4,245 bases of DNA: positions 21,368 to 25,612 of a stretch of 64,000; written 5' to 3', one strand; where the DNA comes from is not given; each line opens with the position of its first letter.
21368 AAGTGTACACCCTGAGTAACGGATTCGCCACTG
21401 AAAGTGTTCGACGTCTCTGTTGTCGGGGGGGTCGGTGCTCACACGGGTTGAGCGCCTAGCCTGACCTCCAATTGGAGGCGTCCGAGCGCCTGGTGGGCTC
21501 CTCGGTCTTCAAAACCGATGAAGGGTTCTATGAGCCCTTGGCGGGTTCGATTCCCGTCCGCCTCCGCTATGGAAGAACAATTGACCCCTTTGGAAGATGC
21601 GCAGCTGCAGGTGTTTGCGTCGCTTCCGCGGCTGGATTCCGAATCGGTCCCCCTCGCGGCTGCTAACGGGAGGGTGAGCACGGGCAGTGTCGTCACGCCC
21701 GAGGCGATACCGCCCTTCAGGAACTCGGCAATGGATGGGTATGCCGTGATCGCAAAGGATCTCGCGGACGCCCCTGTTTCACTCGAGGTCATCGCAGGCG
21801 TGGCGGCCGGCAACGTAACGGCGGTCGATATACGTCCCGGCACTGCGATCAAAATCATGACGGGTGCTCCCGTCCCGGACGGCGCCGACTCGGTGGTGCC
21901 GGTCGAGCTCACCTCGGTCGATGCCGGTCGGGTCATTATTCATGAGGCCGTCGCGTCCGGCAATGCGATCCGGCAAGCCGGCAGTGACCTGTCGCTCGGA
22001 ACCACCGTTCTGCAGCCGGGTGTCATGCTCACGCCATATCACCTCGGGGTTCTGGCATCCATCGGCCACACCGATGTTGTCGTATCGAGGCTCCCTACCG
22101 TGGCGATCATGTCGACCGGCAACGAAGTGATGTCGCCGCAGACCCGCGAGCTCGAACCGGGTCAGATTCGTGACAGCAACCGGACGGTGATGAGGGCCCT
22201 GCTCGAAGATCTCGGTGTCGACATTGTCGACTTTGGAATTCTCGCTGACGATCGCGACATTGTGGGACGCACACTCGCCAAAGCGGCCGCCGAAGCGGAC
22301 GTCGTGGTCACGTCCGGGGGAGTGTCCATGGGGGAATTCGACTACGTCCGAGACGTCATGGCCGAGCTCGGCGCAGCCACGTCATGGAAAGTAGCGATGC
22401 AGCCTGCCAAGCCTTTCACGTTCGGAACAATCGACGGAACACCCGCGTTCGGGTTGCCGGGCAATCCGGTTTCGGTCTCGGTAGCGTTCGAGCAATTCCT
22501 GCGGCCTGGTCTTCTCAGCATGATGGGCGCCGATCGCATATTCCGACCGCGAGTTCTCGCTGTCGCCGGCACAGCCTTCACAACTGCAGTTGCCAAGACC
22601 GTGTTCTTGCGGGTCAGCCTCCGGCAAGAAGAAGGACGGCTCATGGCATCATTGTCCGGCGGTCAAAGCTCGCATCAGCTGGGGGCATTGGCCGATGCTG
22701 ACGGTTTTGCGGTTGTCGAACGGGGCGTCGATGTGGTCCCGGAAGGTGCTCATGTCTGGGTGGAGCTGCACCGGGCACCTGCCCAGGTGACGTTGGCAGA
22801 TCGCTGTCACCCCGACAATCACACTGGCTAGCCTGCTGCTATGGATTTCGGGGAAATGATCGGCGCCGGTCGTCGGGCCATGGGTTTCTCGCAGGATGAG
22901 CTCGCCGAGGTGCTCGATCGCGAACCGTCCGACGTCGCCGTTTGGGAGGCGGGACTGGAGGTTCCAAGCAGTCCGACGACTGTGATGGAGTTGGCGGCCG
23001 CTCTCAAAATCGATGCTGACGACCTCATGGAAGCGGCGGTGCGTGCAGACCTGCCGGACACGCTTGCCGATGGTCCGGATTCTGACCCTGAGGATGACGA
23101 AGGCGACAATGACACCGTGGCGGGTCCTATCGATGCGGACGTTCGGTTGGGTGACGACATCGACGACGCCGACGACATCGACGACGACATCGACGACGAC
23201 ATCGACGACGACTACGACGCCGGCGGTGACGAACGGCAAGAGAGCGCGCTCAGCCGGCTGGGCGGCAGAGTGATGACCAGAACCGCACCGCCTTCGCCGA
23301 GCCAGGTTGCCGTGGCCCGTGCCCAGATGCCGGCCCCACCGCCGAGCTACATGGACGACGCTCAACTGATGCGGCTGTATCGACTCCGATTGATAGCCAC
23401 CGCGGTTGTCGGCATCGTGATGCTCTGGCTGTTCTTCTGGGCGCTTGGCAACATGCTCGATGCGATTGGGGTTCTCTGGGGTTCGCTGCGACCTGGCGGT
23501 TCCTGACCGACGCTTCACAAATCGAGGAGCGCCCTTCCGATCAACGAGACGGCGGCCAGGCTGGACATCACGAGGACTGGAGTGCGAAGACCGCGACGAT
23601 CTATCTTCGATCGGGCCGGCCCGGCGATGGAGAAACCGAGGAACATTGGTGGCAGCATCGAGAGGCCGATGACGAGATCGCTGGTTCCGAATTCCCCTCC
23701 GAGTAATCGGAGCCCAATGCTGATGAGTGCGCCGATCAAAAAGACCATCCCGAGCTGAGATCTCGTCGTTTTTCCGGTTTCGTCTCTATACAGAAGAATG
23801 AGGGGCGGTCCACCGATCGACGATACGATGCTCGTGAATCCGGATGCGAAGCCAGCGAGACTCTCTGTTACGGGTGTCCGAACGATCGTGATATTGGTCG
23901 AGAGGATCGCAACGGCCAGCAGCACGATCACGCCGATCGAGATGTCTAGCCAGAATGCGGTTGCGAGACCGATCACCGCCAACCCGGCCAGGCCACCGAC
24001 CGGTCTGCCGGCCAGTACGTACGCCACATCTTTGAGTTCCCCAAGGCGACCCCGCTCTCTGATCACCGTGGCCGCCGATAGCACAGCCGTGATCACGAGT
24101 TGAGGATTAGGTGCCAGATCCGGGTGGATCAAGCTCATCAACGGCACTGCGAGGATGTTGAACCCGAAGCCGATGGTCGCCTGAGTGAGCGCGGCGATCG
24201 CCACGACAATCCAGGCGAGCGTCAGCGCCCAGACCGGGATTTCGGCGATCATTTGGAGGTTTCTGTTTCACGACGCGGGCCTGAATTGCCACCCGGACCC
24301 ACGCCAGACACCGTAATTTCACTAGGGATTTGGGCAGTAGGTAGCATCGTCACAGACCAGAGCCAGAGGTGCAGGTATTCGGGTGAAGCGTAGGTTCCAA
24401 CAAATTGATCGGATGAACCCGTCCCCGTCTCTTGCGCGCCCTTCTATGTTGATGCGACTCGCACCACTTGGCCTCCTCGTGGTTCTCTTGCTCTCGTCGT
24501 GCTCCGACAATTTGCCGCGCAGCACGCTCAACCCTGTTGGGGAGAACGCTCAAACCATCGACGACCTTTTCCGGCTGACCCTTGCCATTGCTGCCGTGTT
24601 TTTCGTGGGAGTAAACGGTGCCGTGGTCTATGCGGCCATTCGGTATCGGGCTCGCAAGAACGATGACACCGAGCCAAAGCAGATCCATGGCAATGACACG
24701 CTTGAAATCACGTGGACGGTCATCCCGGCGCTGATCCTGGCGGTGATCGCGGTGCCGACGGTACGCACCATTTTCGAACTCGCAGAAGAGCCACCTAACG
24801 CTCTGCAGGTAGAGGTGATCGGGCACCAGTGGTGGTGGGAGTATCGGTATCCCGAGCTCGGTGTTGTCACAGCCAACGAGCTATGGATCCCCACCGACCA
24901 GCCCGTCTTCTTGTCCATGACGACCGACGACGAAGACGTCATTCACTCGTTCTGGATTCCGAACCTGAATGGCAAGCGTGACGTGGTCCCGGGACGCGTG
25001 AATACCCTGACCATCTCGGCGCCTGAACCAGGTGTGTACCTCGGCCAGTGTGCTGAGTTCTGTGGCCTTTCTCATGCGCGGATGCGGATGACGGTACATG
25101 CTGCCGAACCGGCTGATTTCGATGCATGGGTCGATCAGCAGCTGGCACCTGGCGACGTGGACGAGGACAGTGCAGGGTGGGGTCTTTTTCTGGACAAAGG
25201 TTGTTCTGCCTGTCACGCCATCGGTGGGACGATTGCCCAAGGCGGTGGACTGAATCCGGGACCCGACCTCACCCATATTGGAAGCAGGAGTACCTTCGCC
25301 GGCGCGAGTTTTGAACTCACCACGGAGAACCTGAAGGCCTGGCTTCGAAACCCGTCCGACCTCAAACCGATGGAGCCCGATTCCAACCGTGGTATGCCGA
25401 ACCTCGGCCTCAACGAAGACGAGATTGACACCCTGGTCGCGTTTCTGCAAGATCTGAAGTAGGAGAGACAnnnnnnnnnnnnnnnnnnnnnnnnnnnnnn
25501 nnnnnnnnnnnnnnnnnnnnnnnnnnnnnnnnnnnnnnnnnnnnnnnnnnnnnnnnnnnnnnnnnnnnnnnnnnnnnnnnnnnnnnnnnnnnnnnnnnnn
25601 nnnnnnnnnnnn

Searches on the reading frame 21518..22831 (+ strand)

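Call 59: search_protein_families(library=pfam, proteins=[window:21518-22831:+], max_evalue=0.00001)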
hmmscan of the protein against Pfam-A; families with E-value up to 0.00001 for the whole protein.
window:21518-22831:+ (437 aa): 3 families
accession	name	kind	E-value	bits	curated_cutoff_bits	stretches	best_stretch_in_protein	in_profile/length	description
PF03453.22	MoeA_N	-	6.8e-41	140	30.8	1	24-183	2-160/160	MoeA N-terminal region (domain I and II)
PF00994.29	MoCF_biosynth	-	3.7e-32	111.5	26.6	1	196-332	1-142/144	Probable molybdopterin binding domain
PF03454.20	MoeA_C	-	2.4e-11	44.1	22.1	1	348-416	2-70/72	MoeA C-terminal region (domain IV)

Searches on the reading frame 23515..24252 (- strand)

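Call 59: search_protein_families(library=pfam, proteins=[window:23515-24252:-], max_evalue=0.00001)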
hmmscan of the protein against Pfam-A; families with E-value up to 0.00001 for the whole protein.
window:23515-24252:- (245 aa): 1 family
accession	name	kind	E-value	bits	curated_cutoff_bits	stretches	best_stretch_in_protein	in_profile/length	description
PF01925.25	TauE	-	4.3e-16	59.7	32.6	1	15-237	3-237/237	Sulfite exporter TauE/SafE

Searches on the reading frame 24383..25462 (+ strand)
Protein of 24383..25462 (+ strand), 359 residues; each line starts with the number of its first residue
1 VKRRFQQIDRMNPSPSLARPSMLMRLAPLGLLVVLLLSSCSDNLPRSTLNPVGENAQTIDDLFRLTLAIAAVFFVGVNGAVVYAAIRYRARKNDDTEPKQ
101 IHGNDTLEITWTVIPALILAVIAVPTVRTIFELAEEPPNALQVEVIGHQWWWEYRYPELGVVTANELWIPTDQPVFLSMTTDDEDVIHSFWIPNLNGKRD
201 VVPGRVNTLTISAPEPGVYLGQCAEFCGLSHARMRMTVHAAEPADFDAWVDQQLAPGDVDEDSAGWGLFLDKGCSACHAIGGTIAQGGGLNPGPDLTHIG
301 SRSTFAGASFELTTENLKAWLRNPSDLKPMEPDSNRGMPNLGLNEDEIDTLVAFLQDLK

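Call 59: search_protein_families(library=pfam, proteins=[window:24383-25462:+], max_evalue=0.00001)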
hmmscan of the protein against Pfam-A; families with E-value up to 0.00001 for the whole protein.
window:24383-25462:+ (359 aa): 3 families
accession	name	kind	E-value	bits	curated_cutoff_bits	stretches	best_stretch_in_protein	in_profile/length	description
PF00116.26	COX2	-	1.4e-22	80.3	22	1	164-240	45-119/120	Cytochrome C oxidase subunit II, periplasmic domain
PF02790.20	COX2_TM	-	4e-14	53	22.8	1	56-127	16-86/88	Cytochrome C oxidase subunit II, transmembrane domain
PF00034.26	Cytochrom_C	-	4e-09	38.1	21.3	1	265-358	4-89/90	Cytochrome c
